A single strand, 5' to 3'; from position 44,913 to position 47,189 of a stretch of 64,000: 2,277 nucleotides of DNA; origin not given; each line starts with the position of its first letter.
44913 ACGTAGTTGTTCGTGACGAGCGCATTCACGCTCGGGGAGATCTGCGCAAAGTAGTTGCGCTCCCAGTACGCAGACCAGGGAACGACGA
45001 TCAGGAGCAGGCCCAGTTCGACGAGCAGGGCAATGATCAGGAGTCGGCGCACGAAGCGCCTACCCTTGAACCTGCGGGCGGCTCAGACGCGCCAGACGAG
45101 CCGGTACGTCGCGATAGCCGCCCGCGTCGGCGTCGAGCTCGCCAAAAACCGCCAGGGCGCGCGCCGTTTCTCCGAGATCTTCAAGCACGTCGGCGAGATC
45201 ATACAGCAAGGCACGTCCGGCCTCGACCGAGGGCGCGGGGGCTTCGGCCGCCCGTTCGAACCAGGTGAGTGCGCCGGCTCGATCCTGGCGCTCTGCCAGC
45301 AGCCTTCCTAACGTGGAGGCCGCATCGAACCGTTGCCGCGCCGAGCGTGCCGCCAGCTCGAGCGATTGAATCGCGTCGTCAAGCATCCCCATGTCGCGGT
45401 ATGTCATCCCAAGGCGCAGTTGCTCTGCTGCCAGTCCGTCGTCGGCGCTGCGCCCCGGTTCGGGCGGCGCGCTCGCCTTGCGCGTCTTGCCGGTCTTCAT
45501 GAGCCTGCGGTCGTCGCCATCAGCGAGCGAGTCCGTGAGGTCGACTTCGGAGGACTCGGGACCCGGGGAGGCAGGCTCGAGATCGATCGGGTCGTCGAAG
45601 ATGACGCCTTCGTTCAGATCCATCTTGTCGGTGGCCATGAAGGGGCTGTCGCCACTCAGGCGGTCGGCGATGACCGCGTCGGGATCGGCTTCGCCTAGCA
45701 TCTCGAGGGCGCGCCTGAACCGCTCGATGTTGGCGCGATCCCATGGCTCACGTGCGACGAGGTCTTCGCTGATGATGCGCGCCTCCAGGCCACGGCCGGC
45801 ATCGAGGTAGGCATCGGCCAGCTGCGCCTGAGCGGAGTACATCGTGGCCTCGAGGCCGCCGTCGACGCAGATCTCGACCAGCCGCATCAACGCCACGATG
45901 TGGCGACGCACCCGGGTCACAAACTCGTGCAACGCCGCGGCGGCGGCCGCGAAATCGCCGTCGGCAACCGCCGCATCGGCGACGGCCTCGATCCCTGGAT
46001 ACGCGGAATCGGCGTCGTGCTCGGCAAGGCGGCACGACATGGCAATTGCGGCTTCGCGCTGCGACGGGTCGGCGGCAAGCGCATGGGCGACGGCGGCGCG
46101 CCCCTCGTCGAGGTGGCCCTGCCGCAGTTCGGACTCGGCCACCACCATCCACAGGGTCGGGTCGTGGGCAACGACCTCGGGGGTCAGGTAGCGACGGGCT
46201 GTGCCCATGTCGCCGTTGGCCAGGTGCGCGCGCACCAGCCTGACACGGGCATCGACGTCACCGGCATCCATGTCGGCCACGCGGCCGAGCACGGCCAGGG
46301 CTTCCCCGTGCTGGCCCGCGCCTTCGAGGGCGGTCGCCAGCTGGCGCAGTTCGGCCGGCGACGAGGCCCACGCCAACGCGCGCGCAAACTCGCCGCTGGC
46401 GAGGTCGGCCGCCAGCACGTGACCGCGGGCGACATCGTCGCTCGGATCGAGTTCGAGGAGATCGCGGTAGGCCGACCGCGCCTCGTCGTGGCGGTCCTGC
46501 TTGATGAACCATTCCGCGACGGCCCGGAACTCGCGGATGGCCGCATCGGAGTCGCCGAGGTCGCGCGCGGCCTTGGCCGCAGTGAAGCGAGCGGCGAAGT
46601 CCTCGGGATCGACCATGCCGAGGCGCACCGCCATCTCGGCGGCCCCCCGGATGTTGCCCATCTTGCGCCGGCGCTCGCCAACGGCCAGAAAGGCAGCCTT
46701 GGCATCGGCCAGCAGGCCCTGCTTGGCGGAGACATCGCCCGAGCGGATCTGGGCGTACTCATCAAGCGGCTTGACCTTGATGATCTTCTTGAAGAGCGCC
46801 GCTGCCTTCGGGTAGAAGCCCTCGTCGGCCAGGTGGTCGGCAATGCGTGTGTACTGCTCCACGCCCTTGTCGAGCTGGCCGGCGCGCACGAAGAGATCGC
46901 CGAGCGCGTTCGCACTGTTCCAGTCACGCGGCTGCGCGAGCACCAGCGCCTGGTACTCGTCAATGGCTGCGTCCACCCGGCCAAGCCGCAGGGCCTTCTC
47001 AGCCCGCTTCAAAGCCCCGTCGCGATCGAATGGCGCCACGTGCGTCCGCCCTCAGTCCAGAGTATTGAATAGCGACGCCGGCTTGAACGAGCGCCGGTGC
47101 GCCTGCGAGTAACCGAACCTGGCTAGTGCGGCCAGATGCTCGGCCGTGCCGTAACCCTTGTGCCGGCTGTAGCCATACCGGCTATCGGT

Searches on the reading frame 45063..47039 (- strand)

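Call 86: search_protein_families(library=pfam, proteins=[window:45063-47039:-], max_evalue=0.00001)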
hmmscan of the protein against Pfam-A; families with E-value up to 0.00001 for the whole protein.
window:45063-47039:- (659 aa): 8 families
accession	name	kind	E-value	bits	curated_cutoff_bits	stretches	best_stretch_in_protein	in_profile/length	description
PF13428.12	TPR_14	-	9.1e-24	82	23.5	0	228-270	1-43/44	Tetratricopeptide repeat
PF14559.12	TPR_19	-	6.9e-22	78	25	1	240-298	3-63/68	Tetratricopeptide repeat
PF13432.12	TPR_16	-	1.1e-21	77.3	32.7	0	10-66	1-57/65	Tetratricopeptide repeat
PF13181.12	TPR_8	-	1.7e-14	53.1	25.7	0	541-568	5-32/34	Tetratricopeptide repeat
PF07719.23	TPR_2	-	2.3e-14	52.7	27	0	175-201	8-34/34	Tetratricopeptide repeat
PF13431.12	TPR_17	-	2.6e-07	30.8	24.4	0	29-59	2-32/34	Tetratricopeptide repeat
PF12895.13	ANAPC3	-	3.6e-07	30.8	27.2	0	242-317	3-79/82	Anaphase-promoting complex, cyclosome, subunit 3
PF13174.12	TPR_6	-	1.1e-06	29.3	26.3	0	175-200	7-32/33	Tetratricopeptide repeat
